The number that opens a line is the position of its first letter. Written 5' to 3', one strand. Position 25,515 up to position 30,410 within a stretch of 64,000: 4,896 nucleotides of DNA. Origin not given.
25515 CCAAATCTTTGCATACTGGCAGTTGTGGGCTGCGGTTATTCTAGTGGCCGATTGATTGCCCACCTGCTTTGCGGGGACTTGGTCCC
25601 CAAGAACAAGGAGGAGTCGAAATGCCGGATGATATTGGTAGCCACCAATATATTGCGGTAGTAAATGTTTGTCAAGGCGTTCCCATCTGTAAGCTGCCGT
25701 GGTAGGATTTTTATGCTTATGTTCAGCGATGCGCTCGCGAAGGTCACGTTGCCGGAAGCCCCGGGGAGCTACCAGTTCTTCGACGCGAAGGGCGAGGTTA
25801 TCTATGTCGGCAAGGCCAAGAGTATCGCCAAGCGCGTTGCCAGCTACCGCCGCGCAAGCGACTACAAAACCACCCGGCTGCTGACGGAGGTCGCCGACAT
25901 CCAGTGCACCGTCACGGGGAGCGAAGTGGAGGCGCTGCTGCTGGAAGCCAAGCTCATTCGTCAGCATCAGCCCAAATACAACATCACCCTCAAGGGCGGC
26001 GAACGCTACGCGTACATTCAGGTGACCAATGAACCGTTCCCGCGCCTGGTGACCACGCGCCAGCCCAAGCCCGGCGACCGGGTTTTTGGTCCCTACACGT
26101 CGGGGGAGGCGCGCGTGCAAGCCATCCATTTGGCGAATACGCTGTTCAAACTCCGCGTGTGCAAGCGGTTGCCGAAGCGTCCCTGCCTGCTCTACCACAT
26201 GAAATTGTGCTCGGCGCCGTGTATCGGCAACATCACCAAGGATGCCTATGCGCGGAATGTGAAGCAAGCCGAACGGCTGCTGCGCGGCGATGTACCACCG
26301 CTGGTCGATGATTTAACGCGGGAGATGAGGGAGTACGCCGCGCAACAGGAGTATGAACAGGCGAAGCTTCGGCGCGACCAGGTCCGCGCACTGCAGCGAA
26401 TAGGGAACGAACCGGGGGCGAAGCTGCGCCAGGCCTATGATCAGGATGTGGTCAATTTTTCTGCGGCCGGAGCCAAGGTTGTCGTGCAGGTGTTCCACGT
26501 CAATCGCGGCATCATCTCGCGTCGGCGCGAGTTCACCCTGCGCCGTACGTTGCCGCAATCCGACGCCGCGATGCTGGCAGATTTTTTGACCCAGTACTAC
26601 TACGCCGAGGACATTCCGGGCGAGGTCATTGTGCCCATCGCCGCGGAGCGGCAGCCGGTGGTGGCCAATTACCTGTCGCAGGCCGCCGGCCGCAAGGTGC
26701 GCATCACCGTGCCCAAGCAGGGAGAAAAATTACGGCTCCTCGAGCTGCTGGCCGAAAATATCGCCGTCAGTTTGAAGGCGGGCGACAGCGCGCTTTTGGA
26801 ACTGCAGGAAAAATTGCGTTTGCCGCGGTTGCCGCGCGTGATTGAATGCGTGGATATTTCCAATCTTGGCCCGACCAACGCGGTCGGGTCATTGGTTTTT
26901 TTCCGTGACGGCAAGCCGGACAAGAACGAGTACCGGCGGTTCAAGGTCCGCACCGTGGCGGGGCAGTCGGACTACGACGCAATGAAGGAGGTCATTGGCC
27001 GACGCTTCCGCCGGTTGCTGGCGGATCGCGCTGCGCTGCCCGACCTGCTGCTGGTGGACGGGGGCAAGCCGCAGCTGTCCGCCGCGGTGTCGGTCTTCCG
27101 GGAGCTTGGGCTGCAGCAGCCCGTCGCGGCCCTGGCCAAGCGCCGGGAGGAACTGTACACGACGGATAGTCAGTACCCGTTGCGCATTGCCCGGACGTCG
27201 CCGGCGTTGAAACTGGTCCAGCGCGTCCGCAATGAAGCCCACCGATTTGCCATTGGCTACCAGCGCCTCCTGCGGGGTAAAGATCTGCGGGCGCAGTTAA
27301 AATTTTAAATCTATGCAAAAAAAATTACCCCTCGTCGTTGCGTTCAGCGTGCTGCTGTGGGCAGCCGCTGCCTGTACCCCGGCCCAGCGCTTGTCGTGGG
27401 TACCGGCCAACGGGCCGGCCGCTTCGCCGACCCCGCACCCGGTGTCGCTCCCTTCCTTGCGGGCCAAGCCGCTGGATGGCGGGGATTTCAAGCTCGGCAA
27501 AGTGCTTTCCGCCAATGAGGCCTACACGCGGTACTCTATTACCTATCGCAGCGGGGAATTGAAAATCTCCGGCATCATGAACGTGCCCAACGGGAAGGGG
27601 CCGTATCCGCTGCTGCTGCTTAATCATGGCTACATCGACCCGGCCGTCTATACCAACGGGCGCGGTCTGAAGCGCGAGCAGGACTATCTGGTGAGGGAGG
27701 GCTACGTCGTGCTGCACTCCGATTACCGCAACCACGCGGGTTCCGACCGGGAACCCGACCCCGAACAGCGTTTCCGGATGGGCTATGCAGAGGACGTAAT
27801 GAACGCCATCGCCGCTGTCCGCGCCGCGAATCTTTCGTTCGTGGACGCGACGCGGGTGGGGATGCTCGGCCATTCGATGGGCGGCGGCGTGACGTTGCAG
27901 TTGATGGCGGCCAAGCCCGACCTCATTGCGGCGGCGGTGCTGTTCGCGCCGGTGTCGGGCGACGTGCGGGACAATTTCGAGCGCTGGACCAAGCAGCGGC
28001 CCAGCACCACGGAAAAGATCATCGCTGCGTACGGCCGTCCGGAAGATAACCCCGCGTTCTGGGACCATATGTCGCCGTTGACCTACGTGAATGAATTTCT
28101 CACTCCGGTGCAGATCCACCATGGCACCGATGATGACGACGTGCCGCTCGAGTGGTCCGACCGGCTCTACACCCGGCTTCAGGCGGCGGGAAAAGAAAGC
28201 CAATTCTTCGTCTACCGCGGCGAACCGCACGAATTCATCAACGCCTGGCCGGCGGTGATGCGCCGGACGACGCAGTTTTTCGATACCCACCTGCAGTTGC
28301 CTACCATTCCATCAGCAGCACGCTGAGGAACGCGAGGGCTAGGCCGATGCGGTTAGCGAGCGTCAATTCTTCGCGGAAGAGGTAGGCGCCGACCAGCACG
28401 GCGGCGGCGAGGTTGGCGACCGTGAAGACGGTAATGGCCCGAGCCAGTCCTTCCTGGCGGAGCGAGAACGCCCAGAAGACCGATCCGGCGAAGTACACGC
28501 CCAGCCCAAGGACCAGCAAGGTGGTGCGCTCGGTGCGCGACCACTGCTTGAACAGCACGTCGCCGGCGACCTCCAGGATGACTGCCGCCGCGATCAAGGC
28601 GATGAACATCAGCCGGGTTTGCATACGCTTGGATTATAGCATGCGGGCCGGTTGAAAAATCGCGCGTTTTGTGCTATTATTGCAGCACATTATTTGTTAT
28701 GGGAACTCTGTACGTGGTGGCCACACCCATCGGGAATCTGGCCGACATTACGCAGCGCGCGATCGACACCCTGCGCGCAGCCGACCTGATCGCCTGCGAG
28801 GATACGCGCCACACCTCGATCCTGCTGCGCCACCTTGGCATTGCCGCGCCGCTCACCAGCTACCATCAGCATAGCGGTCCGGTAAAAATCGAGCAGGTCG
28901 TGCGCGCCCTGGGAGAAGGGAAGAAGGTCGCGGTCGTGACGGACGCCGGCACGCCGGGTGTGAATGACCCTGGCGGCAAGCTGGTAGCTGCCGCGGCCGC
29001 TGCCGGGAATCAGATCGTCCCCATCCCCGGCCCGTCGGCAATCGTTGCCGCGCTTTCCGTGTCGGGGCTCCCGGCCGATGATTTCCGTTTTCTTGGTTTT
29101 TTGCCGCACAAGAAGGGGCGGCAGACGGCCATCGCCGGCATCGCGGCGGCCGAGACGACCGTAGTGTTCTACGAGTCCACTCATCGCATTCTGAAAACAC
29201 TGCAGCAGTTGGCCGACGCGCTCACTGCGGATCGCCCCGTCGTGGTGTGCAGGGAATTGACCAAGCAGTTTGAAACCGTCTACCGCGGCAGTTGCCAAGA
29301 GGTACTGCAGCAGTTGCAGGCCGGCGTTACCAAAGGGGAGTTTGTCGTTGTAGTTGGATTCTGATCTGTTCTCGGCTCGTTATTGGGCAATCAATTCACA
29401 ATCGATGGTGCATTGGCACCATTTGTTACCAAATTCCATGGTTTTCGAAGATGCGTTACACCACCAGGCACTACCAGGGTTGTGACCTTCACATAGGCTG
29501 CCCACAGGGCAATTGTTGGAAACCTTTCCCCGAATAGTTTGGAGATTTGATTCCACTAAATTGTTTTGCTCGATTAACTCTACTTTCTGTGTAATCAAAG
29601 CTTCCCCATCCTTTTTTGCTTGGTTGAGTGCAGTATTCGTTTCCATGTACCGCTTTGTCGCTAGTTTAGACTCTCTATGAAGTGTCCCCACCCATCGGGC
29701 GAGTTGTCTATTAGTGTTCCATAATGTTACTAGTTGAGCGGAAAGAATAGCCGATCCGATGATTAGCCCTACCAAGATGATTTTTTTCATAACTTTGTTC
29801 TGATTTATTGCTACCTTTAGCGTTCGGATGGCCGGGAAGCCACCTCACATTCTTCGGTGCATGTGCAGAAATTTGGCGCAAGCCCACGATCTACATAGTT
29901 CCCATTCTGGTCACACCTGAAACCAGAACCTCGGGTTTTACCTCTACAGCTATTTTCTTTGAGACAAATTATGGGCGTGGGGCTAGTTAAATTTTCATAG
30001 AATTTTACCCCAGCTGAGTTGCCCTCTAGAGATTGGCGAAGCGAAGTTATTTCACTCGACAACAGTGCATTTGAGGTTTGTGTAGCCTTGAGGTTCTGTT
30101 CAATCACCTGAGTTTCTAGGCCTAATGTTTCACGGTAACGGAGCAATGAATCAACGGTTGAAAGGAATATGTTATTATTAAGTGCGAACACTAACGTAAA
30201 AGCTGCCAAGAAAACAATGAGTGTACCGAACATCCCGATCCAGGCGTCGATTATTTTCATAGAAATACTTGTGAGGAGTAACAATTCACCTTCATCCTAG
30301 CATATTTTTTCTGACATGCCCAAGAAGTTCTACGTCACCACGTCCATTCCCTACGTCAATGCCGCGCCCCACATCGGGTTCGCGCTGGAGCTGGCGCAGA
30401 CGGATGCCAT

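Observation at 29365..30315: Low-GC islet (~42% versus ~65%) encoding two paralogous TM-anchor / coiled-coil / 6-Cys proteins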

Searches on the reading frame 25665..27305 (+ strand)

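Call 65: search_protein_families(library=pfam, proteins=[window:25665-27305:+], max_evalue=0.001)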
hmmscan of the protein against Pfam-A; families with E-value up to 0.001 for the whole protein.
window:25665-27305:+ (547 aa): 4 families
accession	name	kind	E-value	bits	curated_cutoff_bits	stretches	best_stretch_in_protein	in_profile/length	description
PF08459.17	UvrC_RNaseH_dom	-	4.2e-53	179.9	22.3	1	381-530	1-159/159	UvrC RNAse H endonuclease domain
PF22920.2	UvrC_RNaseH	-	6.3e-27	94.2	24.3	1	259-371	1-114/116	UvrC Ribonuclease H-like domain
PF01541.30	GIY-YIG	-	3.6e-08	34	22.6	1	34-106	3-78/78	GIY-YIG catalytic domain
PF02151.25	UVR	-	2e-05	24.6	21.5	1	214-245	4-35/36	UvrB/uvrC motif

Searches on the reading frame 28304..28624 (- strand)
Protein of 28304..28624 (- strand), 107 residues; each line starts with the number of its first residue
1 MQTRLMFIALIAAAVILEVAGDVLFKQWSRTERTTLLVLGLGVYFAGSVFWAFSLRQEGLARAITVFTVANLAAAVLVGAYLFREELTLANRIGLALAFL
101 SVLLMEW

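Call 65: search_protein_families(library=pfam, proteins=[window:28304-28624:-], max_evalue=0.001)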
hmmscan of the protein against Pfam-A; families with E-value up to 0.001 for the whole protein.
window:28304-28624:- (107 aa): 2 families
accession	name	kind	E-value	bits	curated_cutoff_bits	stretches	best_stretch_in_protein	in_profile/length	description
PF00892.27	EamA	-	1.3e-06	29.2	28.2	1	6-105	38-133/135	EamA-like transporter family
PF00893.25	Multi_Drug_Res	-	9.2e-06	26.5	23.7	1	10-97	5-92/93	Small Multidrug Resistance protein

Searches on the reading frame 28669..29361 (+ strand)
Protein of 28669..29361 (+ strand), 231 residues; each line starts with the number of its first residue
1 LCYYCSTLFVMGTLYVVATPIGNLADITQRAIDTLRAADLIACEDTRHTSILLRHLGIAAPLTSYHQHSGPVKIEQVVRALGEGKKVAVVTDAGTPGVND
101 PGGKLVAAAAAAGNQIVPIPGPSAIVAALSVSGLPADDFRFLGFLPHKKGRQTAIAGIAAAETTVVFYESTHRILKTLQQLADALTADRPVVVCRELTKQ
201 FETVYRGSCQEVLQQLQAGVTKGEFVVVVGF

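Call 65: search_protein_families(library=pfam, proteins=[window:28669-29361:+], max_evalue=0.001)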
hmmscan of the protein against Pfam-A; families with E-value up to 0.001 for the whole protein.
window:28669-29361:+ (231 aa): 1 family
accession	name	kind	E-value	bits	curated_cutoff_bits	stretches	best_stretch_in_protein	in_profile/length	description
PF00590.25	TP_methylase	-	1.7e-38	133.1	27.8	1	13-212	1-211/212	Tetrapyrrole (Corrin/Porphyrin) Methylases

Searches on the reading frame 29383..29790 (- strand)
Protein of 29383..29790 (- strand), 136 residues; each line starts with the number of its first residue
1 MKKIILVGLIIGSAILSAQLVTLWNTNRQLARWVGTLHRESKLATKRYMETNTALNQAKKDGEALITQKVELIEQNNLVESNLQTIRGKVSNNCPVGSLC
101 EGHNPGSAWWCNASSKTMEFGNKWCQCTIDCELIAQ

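Call 5: search_protein_families(library=pfam, proteins=[window:29383-29790:-], max_evalue=10)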
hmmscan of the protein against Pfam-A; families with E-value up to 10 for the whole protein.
seq(136 aa): 0 families

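Call 7: find_homologous_proteins(query=window:29383-29790:-, max_evalue=1)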
Query seq(136 aa): 9 candidates shared short words with the query, none scored E <= 1.

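Call 40: search_protein_families(library=phrogs, proteins=[window:29383-29790:-], max_evalue=0.1)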
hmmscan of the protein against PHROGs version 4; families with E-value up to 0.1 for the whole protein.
window:29383-29790:- (136 aa): 1 family
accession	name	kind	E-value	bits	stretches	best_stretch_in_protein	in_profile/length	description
phrog_6347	-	unknown function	0.096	12.7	0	29-93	15-82/384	-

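Call 41: search_protein_families(library=ncbifam, proteins=[window:29383-29790:-], max_evalue=0.1)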
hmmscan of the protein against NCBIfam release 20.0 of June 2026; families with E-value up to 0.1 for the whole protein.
window:29383-29790:- (136 aa): 0 families

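Call 71: search_protein_families(library=padloc, proteins=[window:29383-29790:-], max_evalue=0.1)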
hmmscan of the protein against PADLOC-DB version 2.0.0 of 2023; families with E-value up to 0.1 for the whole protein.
window:29383-29790:- (136 aa): 0 families

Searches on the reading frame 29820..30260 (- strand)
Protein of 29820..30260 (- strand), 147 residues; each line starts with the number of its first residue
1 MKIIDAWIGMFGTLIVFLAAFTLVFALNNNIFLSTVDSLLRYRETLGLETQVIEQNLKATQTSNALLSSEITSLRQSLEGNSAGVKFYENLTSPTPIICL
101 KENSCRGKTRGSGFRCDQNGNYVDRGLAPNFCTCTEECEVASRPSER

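Call 5: search_protein_families(library=pfam, proteins=[window:29820-30260:-], max_evalue=10)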
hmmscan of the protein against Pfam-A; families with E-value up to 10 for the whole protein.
seq(147 aa): 1 family
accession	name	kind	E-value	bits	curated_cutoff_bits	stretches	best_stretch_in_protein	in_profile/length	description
PF20567.3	DUF6776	-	0.081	13.4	27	1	50-95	5-50/149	Family of unknown function (DUF6776)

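Call 8: find_homologous_proteins(query=window:29820-30260:-, max_evalue=1)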
Query seq(147 aa): 23 candidates shared short words with the query, none scored E <= 1.

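Call 40: search_protein_families(library=phrogs, proteins=[window:29820-30260:-], max_evalue=0.1)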
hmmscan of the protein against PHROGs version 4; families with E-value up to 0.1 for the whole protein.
window:29820-30260:- (147 aa): 0 families

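Call 41: search_protein_families(library=ncbifam, proteins=[window:29820-30260:-], max_evalue=0.1)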
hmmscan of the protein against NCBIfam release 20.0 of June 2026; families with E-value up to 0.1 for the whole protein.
window:29820-30260:- (147 aa): 0 families

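Call 67: predict_structure(alignment_id=A8)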
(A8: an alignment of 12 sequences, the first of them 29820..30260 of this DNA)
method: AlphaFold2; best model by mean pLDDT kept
length: 147 residues; sequences in the alignment: 12
mean_pLDDT: 79.6   pTM: 0.33
mean pLDDT of the five models: 79.6, 78.1, 74.3, 71.3, 70.9
residues with pLDDT >= 90: 12; 70-90: 111; 50-70: 18; < 50: 6
segments of 3 or more residues with pLDDT < 50: 88-93
pLDDT, mean of each block of 10 residues (from residue 1): 78 86 84 83 81 85 84 73 52 62 88 88 80 91 75
secondary structure, 60 per line:
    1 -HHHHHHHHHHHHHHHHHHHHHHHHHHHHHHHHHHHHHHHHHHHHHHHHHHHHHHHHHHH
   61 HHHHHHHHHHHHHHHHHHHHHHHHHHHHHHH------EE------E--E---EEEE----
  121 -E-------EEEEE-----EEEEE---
elements in order: H2-91 E113-116 E130-134 E140-144

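Call 71: search_protein_families(library=padloc, proteins=[window:29820-30260:-], max_evalue=0.1)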
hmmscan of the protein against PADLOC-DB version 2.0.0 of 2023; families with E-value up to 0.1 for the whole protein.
window:29820-30260:- (147 aa): 1 family
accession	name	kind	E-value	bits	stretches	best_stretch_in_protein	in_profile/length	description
PDLC00249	LmuB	-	0.0026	14.5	1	25-99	221-294/565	AAA ATPase domain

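Call 77: search_dna_similar(query=window:29820-30260:-, collection=phages, mode=protein, max_evalue=1, max_rows=8)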
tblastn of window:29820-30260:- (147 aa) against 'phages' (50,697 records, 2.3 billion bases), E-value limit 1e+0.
No match.

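Call 78: search_dna_similar(query=window:29820-30260:-, collection=plasmids, mode=protein, max_evalue=1, max_rows=8)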
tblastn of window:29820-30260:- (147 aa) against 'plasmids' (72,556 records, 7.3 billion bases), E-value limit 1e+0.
Records with a match: 1; places in all: 1; records where one place covers at least 80% of the query: 0.
Best place of each record, by identity: <60% 1.
By first word of the organism name: Neorhizobium 1.
By predicted mobility (MOB-suite, as given by PLSDB): non-mobilizable 1.
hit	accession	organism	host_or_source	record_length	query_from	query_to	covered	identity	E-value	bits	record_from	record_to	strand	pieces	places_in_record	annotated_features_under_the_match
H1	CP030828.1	Neorhizobium sp. NCHU2750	Rosa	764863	19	132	78%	32.0%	1e-1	39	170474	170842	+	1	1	transposase | electron transfer flavoprotein-ubiquinone oxidoreductase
